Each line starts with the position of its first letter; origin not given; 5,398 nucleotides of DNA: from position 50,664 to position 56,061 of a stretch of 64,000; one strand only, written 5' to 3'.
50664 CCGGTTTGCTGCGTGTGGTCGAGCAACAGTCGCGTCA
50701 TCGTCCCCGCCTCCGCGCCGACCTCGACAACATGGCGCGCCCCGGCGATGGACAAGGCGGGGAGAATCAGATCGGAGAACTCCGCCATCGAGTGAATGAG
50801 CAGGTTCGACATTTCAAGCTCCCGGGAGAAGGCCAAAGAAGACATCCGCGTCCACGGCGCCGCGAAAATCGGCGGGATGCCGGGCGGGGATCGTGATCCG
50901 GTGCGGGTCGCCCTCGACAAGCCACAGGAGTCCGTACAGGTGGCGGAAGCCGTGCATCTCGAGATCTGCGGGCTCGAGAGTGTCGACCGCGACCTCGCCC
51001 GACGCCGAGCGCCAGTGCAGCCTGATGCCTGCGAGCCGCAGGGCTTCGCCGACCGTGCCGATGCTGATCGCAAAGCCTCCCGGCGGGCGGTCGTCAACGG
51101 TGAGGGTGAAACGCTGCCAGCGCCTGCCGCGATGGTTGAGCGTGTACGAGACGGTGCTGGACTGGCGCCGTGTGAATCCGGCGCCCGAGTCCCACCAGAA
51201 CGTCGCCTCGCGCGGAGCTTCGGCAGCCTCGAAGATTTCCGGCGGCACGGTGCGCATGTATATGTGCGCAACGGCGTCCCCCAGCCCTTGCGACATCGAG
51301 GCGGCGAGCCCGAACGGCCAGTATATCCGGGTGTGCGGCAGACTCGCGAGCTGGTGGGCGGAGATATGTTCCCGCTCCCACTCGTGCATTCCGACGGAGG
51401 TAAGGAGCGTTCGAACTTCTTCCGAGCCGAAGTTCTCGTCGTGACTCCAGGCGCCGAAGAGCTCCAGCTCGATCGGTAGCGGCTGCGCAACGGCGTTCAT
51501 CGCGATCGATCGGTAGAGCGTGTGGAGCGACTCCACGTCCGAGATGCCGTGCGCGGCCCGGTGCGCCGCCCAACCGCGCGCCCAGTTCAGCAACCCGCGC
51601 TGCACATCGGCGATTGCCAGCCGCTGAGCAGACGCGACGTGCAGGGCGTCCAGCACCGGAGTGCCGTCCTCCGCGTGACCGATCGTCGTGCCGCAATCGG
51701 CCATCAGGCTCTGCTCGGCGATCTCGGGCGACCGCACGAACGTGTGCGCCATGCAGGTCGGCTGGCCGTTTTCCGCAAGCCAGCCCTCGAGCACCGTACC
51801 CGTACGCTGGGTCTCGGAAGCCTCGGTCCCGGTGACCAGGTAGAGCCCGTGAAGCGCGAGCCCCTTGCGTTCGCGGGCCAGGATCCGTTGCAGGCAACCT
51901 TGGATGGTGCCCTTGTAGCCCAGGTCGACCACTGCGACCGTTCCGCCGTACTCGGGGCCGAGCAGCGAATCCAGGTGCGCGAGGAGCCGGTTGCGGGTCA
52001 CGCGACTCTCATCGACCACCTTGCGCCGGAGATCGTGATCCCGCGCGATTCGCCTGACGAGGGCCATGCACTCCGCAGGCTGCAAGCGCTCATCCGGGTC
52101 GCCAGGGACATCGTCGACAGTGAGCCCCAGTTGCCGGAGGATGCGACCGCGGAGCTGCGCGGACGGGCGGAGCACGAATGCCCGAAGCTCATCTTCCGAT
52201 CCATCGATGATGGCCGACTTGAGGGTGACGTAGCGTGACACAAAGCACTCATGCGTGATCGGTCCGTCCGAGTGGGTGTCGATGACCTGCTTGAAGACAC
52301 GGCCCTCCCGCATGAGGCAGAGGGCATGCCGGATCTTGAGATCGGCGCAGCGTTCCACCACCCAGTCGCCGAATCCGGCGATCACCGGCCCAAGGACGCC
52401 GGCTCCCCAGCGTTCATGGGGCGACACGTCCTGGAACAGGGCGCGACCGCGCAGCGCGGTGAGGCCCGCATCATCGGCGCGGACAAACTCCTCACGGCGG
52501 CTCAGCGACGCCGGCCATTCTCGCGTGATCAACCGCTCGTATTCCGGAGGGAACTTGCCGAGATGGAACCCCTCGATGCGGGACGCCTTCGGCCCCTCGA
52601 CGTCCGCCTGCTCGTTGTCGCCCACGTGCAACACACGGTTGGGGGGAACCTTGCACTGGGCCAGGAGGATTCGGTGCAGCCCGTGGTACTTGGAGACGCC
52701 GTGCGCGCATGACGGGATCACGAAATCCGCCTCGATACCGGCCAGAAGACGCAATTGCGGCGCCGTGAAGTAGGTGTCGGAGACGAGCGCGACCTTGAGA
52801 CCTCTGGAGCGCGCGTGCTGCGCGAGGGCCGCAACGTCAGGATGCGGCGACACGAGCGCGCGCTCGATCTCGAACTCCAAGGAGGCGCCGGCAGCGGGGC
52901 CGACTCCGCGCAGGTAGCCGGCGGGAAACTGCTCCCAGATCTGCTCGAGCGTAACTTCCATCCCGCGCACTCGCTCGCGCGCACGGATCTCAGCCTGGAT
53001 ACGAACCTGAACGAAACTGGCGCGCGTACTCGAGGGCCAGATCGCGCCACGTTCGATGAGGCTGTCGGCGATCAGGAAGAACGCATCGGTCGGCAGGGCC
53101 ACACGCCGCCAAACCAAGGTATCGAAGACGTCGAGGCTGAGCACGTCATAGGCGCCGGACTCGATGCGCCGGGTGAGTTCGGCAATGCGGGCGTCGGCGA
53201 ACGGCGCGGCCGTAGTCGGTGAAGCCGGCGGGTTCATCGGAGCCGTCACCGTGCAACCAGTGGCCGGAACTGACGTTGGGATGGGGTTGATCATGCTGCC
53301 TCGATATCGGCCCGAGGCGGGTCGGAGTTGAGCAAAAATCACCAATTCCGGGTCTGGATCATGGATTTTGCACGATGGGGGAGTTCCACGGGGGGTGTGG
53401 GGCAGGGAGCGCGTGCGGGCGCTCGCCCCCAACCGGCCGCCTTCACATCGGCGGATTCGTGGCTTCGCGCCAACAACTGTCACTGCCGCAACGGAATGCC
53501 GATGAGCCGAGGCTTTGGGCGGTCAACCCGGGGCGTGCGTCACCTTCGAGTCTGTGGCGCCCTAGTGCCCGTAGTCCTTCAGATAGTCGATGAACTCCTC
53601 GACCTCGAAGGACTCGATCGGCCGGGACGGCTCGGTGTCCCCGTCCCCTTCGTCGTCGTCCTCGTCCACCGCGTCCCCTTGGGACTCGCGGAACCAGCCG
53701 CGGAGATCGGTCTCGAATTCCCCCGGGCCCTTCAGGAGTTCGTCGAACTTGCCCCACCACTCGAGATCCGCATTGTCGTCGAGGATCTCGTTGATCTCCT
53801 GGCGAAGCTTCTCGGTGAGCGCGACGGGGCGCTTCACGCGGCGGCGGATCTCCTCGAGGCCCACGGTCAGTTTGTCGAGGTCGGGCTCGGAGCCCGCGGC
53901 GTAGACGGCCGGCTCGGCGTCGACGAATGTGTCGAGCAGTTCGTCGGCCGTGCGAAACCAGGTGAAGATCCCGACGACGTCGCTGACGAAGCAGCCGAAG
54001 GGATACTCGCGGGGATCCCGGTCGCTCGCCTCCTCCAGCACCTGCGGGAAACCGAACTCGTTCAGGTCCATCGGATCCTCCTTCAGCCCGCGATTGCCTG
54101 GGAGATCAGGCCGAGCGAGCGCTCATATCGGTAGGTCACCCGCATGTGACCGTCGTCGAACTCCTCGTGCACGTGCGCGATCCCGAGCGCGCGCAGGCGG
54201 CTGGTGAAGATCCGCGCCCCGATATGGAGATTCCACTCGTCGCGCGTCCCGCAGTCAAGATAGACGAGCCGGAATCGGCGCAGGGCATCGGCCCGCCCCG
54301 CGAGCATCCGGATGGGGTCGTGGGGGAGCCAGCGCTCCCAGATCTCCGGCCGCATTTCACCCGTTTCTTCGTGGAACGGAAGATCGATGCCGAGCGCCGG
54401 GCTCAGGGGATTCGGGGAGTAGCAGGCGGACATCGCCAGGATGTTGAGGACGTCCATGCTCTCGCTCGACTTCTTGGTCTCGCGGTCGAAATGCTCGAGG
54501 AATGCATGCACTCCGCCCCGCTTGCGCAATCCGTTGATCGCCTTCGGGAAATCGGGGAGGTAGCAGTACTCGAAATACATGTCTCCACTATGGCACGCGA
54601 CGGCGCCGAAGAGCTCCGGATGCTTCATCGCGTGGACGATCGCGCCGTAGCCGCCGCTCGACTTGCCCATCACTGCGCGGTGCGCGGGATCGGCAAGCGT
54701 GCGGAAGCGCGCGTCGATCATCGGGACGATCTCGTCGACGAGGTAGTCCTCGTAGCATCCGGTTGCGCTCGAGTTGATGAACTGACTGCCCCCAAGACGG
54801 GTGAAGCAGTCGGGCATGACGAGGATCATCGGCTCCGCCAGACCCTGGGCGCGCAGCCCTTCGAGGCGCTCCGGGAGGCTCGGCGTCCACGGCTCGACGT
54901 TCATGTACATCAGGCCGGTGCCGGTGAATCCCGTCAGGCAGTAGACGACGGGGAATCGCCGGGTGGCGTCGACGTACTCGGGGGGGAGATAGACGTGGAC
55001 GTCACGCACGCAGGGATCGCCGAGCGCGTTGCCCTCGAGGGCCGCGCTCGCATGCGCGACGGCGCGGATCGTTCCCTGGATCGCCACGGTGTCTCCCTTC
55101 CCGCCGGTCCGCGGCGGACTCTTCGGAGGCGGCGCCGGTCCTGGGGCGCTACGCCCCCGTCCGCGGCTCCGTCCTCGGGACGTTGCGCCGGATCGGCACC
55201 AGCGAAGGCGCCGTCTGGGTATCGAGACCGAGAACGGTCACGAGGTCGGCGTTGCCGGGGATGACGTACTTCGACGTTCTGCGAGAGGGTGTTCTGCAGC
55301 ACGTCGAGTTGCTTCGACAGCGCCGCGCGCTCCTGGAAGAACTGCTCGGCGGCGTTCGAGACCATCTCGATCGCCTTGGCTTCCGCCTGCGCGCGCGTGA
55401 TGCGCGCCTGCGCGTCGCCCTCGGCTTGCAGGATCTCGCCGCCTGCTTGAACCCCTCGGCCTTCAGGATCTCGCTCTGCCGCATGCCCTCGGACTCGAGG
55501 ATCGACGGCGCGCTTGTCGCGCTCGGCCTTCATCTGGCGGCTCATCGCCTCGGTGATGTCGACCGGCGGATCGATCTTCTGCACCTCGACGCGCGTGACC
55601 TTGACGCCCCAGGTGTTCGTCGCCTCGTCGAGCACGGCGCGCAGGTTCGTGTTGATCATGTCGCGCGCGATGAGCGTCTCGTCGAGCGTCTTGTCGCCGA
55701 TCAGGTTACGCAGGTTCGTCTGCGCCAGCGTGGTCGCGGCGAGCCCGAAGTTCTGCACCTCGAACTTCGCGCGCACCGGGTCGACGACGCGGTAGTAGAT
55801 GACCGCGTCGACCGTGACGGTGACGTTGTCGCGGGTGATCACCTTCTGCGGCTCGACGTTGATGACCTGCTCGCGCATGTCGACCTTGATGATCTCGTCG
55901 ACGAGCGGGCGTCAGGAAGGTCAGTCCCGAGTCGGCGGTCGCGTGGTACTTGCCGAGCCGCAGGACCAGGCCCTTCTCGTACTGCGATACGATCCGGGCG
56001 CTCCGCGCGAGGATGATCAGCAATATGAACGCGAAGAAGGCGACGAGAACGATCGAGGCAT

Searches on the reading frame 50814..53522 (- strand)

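Call 39: search_protein_families(library=pfam, proteins=[window:50814-53522:-], max_evalue=0.0001)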
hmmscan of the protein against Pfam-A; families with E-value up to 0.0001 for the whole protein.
window:50814-53522:- (902 aa): 1 family
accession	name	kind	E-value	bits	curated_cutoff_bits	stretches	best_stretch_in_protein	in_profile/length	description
PF00702.32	Hydrolase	-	1e-08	36.3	26.4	1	168-313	48-189/191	haloacid dehalogenase-like hydrolase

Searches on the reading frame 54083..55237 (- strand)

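Call 39: search_protein_families(library=pfam, proteins=[window:54083-55237:-], max_evalue=0.0001)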
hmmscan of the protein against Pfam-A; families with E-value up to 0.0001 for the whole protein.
window:54083-55237:- (384 aa): 1 family
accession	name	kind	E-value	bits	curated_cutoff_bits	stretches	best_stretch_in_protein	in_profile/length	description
PF00756.26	Esterase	-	3.9e-24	86.2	22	1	76-345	6-209/251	Putative esterase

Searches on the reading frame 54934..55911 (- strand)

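Call 39: search_protein_families(library=pfam, proteins=[window:54934-55911:-], max_evalue=0.0001)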
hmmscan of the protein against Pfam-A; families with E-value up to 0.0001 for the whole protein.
window:54934-55911:- (325 aa): 1 family
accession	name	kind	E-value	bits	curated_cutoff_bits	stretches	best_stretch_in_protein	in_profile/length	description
PF01145.31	Band_7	-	1.1e-30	107.4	23.6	1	2-136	30-168/176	SPFH domain / Band 7 family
